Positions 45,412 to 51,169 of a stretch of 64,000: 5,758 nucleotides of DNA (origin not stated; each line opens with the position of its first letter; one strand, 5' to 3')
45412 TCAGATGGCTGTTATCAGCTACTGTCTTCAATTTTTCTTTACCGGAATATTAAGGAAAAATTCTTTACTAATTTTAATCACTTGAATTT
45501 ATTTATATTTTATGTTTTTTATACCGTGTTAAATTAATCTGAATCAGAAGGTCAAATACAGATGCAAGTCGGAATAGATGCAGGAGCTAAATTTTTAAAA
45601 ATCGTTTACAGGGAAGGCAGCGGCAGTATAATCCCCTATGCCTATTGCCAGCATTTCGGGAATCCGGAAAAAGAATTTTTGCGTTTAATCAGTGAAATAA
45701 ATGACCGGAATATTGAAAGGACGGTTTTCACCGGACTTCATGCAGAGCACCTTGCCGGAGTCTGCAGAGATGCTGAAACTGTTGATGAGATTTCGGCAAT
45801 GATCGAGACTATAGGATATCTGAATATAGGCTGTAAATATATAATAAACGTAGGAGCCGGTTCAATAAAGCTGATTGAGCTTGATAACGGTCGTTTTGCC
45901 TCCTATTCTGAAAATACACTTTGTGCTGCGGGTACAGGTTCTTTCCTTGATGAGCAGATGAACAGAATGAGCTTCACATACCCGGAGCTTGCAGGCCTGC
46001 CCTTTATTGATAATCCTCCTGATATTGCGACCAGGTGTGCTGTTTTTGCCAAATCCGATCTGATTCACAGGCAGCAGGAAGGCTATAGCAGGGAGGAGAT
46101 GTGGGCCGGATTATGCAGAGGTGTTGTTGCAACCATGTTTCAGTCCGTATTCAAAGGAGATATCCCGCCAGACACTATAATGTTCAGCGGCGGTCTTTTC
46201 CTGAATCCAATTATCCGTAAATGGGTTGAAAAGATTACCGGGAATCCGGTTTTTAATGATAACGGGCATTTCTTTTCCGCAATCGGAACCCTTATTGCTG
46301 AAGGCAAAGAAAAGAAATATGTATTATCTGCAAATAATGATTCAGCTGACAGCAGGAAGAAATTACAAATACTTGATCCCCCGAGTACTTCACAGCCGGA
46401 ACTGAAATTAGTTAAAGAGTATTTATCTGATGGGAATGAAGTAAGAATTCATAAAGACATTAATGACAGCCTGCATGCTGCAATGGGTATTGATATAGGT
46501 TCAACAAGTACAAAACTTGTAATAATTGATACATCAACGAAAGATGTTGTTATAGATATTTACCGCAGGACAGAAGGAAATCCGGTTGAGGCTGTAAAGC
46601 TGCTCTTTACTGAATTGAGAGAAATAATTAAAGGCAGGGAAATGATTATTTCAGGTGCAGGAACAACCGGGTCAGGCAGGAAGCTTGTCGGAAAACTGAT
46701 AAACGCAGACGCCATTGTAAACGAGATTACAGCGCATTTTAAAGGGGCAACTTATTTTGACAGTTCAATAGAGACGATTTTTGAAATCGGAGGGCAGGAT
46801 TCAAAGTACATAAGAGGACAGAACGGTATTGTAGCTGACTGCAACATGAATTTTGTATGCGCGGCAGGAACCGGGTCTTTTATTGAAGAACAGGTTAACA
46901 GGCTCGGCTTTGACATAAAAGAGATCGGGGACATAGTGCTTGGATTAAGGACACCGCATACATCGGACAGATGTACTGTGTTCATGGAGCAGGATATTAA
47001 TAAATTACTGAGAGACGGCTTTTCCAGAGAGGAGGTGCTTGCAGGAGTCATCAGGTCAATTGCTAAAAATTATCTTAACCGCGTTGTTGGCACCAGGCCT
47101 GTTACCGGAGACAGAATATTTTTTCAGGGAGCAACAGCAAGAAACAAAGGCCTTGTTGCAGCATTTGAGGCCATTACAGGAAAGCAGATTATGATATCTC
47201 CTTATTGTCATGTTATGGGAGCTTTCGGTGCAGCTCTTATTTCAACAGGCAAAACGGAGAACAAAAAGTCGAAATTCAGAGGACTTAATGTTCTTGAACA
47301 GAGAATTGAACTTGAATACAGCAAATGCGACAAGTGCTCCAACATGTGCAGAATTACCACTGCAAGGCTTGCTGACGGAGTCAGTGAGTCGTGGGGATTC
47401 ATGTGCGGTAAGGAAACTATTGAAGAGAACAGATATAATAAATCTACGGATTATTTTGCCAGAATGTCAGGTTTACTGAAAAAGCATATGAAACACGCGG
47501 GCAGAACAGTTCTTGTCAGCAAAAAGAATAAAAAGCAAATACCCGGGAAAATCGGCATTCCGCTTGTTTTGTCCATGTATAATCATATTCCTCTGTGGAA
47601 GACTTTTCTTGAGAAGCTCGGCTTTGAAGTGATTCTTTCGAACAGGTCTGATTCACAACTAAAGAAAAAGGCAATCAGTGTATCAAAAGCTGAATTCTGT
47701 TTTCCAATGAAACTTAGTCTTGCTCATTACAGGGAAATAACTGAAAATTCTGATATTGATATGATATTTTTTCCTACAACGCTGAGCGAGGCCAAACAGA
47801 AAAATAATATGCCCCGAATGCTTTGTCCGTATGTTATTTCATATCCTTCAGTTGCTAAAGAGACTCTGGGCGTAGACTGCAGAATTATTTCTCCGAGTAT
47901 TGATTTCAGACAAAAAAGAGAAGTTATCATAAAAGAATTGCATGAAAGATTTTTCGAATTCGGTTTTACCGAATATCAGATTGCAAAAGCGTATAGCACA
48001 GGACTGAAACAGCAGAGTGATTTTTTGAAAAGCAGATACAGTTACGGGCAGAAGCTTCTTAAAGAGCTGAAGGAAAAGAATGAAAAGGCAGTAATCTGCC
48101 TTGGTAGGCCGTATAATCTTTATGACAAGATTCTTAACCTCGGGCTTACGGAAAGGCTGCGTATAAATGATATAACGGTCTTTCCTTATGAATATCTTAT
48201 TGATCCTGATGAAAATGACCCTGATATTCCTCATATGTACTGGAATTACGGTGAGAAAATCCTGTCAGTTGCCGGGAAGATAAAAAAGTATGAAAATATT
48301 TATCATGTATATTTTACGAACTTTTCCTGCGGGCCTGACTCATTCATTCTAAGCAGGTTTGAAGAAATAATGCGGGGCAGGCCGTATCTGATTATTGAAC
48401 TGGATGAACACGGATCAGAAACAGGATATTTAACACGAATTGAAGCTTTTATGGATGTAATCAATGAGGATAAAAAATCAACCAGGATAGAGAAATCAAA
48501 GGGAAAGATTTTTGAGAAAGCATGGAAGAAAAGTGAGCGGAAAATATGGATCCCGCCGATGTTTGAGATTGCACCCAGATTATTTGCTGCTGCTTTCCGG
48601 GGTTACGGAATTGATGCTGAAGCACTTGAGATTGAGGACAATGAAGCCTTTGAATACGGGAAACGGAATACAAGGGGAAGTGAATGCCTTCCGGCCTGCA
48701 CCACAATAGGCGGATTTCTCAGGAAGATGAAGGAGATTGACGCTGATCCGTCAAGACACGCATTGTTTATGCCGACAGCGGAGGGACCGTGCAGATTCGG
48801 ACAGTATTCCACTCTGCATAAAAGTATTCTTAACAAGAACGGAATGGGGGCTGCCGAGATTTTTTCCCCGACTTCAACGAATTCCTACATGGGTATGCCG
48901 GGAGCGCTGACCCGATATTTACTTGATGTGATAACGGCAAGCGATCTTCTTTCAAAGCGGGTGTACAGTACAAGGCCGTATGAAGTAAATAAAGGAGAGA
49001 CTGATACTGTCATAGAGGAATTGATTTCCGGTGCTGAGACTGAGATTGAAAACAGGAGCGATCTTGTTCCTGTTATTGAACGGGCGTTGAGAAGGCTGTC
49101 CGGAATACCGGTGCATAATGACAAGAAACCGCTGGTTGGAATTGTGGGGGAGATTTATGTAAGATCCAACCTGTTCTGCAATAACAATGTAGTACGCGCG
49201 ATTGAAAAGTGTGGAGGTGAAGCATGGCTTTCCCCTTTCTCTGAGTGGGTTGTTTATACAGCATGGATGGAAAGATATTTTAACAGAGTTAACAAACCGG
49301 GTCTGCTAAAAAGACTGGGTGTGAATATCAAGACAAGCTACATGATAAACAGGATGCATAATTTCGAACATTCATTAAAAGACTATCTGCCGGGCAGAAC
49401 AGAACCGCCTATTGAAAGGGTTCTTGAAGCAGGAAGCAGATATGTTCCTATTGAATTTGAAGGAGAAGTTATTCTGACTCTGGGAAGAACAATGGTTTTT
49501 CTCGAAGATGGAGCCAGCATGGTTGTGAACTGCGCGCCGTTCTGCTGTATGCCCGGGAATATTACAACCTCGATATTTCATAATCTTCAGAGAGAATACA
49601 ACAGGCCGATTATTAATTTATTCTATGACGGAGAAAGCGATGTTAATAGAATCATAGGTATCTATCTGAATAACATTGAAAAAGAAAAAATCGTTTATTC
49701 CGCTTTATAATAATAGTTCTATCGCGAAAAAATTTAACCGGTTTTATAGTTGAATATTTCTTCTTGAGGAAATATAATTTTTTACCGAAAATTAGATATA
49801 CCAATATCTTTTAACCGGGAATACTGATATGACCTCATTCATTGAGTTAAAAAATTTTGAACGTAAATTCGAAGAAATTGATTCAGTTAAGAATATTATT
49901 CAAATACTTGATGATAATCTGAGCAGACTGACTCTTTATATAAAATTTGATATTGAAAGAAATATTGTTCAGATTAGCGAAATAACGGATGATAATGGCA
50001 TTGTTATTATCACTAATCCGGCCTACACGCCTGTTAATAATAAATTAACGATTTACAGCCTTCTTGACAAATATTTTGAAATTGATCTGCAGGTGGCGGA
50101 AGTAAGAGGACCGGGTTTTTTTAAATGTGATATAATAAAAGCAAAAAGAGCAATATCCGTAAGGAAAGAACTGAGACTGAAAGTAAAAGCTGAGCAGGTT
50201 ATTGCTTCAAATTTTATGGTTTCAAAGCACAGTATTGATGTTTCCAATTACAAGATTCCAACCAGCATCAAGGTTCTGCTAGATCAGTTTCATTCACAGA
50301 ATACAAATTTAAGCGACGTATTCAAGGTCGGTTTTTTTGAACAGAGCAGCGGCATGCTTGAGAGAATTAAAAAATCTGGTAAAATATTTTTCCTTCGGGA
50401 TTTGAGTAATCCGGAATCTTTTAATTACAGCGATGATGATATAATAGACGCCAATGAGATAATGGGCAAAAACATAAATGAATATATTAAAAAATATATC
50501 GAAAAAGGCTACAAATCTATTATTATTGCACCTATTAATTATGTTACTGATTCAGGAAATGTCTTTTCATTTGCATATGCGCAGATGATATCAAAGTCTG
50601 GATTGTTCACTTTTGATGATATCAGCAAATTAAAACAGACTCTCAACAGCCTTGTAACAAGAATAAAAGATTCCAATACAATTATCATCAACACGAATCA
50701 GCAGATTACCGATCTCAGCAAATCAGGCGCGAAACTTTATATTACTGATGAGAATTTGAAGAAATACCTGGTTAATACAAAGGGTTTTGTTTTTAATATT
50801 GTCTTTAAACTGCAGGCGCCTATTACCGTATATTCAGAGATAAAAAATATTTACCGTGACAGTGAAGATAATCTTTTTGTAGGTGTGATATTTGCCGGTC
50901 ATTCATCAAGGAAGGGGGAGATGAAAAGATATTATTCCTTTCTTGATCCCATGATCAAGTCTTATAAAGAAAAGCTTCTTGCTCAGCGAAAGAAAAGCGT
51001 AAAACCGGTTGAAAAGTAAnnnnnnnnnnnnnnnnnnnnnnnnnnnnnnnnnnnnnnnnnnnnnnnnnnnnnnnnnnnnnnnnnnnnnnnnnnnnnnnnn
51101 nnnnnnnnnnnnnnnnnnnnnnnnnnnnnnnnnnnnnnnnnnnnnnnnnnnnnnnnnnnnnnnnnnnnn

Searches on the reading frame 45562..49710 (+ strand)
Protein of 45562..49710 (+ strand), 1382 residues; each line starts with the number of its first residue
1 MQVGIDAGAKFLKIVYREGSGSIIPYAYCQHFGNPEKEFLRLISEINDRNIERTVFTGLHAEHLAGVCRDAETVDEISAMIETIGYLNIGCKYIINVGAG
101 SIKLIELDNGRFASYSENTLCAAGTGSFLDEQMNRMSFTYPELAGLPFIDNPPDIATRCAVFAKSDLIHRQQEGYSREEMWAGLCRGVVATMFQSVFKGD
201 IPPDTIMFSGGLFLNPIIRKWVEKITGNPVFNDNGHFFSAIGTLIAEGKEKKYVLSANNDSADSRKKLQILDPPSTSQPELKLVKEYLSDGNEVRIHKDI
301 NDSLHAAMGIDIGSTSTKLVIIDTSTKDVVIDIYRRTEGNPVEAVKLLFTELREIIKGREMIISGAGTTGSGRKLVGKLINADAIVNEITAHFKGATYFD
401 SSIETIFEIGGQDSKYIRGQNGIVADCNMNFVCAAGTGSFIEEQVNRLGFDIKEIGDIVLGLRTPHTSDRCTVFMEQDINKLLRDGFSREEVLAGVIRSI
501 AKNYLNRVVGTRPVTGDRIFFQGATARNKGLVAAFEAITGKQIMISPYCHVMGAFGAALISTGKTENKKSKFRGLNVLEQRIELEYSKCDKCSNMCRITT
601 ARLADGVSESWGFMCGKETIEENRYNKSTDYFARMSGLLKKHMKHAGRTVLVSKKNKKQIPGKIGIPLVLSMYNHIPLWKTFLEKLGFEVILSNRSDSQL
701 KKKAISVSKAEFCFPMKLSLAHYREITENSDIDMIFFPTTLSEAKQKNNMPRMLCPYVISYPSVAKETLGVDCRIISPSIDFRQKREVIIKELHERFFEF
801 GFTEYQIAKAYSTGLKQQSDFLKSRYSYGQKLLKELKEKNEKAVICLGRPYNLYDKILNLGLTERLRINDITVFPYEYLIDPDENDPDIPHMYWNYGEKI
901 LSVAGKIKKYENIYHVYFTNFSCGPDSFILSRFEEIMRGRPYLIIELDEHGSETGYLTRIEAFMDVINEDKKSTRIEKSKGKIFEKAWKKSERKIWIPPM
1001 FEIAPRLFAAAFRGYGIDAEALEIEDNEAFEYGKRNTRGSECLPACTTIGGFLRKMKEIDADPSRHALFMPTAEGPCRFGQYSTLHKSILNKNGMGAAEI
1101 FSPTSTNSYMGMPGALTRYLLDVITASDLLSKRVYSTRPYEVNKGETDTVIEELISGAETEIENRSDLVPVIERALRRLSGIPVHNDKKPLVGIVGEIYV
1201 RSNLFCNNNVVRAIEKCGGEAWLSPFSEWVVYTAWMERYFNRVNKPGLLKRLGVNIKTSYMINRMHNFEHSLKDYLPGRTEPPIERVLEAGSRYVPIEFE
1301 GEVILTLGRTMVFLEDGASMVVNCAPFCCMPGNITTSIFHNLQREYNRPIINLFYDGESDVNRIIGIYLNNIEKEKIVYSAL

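Call 30: search_protein_families(library=pfam, proteins=[window:45562-49710:+], max_evalue=0.0001)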
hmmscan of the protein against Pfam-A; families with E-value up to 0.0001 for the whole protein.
window:45562-49710:+ (1382 aa): 2 families
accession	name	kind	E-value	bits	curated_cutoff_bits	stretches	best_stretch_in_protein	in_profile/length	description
PF01869.26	BcrAD_BadFG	-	9.1e-60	202.9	31.5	2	309-560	2-270/271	BadF/BadG/BcrA/BcrD ATPase family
PF09989.15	DUF2229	-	4.6e-52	177.2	29.4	1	663-877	1-216/218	CoA enzyme activase uncharacterised domain (DUF2229)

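Call 69: search_protein_families(library=ncbifam, proteins=[window:45562-49710:+], max_evalue=0.00001)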
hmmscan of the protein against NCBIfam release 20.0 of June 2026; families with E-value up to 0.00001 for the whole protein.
window:45562-49710:+ (1382 aa): 6 families
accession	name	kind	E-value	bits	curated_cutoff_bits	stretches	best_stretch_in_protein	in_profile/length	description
TIGR00241.1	CoA_E_activ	domain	3.4e-73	246.2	125.4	2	307-560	2-248/248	acyl-CoA dehydratase activase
TIGR03286.1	methan_mark_15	hypoth_equivalog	1.7e-41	142.6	455.75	2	307-563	146-403/404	methanogenesis marker 15 protein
TIGR03192.1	benz_CoA_bzdQ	equivalog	1.1e-27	97.2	380.2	2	297-561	24-286/293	benzoyl-CoA reductase, bzd-type, subunit Q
TIGR02259.1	benz_CoA_red_A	equivalog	4.5e-27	94.9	578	2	369-557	236-428/432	benzoyl-CoA reductase subunit A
TIGR02261.1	benz_CoA_red_D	equivalog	6.1e-24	84.6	312.85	2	308-559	4-260/262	benzoyl-CoA reductase subunit D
NF009842.0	PRK13317.1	equivalog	3.7e-09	36.4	234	0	1-100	3-106/277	type II pantothenate kinase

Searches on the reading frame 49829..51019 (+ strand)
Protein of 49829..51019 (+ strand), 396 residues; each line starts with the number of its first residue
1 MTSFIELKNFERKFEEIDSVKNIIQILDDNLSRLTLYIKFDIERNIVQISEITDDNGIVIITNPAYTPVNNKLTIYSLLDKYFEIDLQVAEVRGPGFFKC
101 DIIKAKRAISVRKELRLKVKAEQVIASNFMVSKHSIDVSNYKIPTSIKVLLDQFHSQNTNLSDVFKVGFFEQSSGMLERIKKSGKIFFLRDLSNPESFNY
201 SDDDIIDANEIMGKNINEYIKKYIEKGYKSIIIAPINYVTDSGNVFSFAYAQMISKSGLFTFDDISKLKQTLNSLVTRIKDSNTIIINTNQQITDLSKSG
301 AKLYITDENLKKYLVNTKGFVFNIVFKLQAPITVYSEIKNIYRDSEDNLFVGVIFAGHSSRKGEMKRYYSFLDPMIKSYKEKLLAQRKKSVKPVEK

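Call 30: search_protein_families(library=pfam, proteins=[window:49829-51019:+], max_evalue=0.0001)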
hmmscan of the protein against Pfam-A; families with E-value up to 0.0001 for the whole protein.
window:49829-51019:+ (396 aa): 1 family
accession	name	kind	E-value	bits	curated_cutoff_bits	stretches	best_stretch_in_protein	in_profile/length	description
PF07614.16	DUF1577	-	1.1e-28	100.5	25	1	24-270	3-255/256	Protein of unknown function (DUF1577)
